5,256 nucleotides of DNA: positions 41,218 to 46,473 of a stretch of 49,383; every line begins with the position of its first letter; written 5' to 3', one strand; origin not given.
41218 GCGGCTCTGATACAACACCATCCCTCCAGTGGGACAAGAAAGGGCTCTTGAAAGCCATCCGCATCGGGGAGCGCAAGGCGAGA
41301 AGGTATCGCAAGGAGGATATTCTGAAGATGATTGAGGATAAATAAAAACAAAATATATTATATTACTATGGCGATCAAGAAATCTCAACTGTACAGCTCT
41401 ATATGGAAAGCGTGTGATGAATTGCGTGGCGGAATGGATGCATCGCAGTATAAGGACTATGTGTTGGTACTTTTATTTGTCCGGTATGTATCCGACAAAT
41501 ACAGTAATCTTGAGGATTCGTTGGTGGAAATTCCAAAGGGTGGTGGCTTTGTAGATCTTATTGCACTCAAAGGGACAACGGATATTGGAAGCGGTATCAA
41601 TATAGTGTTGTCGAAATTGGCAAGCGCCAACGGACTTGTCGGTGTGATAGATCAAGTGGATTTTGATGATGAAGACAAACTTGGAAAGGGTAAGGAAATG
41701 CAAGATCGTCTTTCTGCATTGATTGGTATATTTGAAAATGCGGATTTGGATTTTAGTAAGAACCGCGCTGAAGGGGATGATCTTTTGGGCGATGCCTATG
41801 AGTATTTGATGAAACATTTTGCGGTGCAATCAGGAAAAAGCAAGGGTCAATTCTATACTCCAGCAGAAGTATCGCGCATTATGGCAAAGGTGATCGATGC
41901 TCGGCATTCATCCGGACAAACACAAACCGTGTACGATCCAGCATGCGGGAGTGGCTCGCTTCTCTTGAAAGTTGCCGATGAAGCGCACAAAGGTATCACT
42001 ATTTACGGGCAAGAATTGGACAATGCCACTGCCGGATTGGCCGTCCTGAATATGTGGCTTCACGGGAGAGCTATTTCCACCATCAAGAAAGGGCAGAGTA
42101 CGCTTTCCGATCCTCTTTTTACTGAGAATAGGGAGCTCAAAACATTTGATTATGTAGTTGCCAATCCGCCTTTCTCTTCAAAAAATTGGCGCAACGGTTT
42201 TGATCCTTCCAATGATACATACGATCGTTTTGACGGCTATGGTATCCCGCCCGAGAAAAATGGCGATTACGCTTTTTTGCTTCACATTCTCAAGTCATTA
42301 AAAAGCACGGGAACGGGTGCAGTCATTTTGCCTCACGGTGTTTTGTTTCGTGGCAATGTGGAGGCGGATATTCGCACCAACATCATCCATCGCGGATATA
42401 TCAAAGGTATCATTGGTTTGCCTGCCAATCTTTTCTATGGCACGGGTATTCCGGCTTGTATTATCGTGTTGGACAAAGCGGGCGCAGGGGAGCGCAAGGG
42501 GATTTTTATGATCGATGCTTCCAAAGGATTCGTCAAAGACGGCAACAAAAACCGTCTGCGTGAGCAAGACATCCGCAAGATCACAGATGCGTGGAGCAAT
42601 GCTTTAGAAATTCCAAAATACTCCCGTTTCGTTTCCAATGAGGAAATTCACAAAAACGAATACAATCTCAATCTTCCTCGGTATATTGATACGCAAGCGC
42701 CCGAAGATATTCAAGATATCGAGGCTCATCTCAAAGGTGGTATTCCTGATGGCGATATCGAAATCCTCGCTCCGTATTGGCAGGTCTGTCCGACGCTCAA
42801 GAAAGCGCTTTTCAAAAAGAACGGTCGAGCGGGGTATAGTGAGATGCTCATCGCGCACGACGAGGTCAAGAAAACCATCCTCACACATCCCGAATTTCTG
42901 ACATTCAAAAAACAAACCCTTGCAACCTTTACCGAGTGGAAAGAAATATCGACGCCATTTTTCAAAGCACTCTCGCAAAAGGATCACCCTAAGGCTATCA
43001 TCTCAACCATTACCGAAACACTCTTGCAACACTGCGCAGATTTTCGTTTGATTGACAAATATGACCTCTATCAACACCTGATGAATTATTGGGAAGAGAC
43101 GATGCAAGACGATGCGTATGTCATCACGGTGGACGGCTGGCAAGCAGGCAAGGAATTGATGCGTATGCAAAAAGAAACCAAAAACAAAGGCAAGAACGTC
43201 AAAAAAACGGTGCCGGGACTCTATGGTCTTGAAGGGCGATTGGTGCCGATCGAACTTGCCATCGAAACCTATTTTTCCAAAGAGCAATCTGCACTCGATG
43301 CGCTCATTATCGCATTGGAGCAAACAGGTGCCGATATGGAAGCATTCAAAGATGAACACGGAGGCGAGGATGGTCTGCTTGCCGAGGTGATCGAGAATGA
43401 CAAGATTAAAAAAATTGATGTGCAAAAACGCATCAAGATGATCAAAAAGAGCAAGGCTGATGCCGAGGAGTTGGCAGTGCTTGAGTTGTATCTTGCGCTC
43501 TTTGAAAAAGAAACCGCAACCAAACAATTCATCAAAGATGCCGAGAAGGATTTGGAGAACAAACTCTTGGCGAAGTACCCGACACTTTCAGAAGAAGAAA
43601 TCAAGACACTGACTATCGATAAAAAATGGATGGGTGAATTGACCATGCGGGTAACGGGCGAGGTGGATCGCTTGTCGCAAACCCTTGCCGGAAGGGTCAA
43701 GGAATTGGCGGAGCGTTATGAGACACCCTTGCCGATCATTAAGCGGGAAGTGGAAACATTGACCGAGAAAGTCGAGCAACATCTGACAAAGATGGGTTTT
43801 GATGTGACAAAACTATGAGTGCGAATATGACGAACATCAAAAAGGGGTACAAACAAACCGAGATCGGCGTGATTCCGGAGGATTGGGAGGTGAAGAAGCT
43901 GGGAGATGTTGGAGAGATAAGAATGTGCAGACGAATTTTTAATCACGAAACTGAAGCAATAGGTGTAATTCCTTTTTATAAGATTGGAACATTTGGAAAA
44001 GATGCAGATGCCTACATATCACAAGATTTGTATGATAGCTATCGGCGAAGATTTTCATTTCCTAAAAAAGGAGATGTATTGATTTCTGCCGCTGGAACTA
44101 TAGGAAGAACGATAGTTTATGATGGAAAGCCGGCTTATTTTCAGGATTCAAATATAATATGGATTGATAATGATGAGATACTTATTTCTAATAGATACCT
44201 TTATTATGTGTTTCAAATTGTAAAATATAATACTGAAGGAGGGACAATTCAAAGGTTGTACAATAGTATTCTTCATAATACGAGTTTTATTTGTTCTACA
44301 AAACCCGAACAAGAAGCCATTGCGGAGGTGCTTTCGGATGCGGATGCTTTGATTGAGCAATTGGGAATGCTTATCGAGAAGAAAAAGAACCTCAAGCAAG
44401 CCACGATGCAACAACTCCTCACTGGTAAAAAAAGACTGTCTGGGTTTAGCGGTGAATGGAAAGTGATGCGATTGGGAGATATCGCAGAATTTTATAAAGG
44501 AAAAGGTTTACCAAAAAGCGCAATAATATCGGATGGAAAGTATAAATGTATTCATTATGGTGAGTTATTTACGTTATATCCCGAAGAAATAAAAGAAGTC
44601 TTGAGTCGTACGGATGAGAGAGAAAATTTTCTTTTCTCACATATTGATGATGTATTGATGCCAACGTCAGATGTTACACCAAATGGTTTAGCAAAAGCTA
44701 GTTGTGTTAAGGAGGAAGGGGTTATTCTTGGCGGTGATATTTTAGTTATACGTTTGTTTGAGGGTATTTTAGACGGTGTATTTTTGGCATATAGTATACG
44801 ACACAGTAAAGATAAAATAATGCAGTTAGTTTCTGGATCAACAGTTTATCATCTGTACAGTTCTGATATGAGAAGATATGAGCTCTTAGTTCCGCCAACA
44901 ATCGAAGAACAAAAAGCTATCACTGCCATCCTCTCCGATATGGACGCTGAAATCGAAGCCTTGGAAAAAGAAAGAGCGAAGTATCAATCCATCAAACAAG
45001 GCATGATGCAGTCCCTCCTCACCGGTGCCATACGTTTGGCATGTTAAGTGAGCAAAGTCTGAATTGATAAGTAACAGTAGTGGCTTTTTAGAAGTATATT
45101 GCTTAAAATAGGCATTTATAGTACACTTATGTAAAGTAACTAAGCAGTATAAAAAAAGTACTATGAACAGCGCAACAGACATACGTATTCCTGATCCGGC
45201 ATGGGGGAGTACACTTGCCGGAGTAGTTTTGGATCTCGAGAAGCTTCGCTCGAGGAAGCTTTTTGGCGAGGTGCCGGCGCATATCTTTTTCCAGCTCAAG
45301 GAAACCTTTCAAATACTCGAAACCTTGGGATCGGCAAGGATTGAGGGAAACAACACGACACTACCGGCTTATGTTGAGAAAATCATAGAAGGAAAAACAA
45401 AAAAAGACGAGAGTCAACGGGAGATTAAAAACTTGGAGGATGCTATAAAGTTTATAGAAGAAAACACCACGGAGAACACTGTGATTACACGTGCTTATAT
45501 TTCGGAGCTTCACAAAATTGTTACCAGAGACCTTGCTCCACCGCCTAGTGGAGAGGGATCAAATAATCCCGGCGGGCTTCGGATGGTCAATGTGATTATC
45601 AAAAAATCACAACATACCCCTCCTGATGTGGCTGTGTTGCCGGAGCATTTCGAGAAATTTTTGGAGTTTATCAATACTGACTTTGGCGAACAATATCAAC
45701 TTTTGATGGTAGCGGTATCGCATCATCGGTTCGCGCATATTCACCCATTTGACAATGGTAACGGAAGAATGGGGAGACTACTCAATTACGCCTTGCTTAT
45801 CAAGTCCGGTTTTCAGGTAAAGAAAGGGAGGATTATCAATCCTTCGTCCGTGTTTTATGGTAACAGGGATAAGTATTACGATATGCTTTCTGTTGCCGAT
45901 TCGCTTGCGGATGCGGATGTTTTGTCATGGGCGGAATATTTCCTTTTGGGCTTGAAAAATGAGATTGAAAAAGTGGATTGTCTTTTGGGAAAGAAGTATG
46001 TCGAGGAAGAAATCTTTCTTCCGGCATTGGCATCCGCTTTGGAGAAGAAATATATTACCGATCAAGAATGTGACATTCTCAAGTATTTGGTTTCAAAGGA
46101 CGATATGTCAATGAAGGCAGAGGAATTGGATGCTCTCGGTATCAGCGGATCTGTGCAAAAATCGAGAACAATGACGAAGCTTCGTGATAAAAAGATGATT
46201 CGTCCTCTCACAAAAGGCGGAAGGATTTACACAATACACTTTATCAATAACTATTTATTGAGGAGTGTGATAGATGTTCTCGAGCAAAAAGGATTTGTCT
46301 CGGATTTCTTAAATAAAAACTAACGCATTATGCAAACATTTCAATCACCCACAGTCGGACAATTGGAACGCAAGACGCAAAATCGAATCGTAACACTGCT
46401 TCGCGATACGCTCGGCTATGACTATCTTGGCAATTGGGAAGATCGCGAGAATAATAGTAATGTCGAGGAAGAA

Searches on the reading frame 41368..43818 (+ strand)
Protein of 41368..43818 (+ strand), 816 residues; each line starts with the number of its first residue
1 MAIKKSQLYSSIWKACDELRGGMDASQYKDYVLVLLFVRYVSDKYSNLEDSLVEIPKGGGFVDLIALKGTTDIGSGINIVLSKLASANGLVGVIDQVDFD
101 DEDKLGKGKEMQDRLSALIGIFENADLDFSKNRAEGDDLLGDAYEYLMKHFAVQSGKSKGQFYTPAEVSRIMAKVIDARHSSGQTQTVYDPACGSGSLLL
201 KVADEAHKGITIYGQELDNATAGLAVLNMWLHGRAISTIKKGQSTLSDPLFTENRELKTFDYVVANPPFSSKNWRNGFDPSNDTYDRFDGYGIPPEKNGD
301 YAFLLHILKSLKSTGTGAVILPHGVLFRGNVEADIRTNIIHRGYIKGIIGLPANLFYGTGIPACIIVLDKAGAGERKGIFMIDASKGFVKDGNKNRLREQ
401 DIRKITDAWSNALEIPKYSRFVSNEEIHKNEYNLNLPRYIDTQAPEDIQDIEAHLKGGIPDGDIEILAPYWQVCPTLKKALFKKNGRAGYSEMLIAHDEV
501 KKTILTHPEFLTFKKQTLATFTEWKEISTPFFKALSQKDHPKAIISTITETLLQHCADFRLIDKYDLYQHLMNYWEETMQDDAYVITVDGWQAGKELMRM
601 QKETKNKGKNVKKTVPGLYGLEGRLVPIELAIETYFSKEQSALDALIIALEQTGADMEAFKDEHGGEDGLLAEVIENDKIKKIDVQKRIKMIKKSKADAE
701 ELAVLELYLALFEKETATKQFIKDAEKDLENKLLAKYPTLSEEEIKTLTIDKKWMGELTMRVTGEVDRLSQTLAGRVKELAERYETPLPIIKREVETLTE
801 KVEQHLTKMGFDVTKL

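Call 67: search_protein_families(library=pfam, proteins=[window:41368-43818:+], max_evalue=0.0001)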
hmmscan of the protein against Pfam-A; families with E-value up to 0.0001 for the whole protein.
window:41368-43818:+ (816 aa): 3 families
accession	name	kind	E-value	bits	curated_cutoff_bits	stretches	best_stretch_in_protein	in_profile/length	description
PF02384.22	N6_Mtase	-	1.5e-99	333.7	20.4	1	137-446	3-309/311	N-6 DNA Methylase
PF12161.14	HsdM_N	-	1.5e-15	58.4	24.5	1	10-121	3-134/135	HsdM N-terminal domain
PF07669.17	Eco57I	-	6e-06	26.9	25.3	1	239-351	52-165/171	Eco57I restriction-modification methylase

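Call 75: find_encoding_contigs(protein=window:41368-43818:+, flank=3000, max_places=10)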
Protein window:41368-43818:+ (816 aa): 4 contigs read that carry it; 2 places shown.
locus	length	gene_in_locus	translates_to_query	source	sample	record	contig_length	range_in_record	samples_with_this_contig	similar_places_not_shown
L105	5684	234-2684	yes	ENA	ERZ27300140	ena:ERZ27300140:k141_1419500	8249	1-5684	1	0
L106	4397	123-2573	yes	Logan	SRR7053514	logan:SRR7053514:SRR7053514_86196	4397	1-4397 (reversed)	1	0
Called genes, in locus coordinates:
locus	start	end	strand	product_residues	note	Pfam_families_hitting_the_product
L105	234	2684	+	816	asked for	PF12161:HsdM_N, PF02384:N6_Mtase, PF07669:Eco57I (faint)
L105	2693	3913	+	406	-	PF01420:Methylase_S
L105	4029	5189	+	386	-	PF02661:Fic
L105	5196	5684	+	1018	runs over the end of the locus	PF04313:HSDR_N, PF04851:ResIII, PF18766:SWI2_SNF2, PF22679:T1R_D3-like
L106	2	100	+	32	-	?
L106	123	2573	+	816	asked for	PF12161:HsdM_N, PF02384:N6_Mtase, PF07669:Eco57I (faint)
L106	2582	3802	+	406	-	PF01420:Methylase_S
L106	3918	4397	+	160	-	?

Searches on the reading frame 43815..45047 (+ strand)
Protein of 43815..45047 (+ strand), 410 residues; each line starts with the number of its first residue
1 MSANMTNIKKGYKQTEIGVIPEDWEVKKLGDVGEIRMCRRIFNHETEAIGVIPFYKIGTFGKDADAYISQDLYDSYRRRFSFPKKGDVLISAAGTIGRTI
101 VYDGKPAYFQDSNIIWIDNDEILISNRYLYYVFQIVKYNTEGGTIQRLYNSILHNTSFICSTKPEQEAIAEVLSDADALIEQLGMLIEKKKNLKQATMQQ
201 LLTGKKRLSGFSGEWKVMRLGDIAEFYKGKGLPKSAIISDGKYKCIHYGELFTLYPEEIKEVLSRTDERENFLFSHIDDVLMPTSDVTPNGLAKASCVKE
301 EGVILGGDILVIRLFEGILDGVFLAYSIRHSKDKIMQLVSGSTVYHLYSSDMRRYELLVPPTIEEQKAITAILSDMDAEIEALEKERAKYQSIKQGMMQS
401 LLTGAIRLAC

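Call 67: search_protein_families(library=pfam, proteins=[window:43815-45047:+], max_evalue=0.0001)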
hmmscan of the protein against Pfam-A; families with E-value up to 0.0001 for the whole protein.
window:43815-45047:+ (410 aa): 1 family
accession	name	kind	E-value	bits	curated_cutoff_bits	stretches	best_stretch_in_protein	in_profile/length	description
PF01420.25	Methylase_S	-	9.9e-41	140.2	22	2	21-181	1-157/168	Type I restriction modification DNA specificity domain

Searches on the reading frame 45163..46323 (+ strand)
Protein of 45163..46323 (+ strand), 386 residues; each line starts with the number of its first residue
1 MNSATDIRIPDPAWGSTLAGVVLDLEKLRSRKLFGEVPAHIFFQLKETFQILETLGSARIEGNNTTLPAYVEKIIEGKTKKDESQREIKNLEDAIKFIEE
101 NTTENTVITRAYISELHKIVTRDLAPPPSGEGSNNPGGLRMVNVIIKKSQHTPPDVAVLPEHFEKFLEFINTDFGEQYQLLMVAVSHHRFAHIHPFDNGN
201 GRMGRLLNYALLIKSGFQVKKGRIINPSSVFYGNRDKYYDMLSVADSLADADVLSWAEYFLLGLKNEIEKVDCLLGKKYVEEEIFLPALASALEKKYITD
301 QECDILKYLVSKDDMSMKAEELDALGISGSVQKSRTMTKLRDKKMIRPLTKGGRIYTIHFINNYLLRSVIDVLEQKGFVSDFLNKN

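Call 67: search_protein_families(library=pfam, proteins=[window:45163-46323:+], max_evalue=0.0001)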
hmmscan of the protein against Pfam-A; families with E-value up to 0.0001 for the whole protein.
window:45163-46323:+ (386 aa): 1 family
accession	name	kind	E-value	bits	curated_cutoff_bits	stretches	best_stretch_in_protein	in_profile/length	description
PF02661.23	Fic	-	1.7e-13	51.7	24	1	108-212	2-93/93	Fic/DOC family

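Call 83: search_protein_families(library=padloc, proteins=[window:45163-46323:+], max_evalue=0.00001)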
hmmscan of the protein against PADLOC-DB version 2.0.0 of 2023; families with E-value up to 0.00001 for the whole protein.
window:45163-46323:+ (386 aa): 6 families
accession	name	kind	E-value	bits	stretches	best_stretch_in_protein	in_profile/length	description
PDLC03963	SoFic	-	4.9e-41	139.3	1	47-356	54-349/361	-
PDLC04840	PDC-S04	-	4e-16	57.4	1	57-214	19-177/227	-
PDLC04836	PDC-S04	-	1.8e-13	48.3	1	47-216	23-191/244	-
PDLC04839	PDC-S04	-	2.2e-12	45.1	1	82-219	33-166/205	-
PDLC04966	PDC-S24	-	1.2e-09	35.5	1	147-243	271-366/497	-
PDLC04837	PDC-S04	-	4e-09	34.1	1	57-216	33-187/234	-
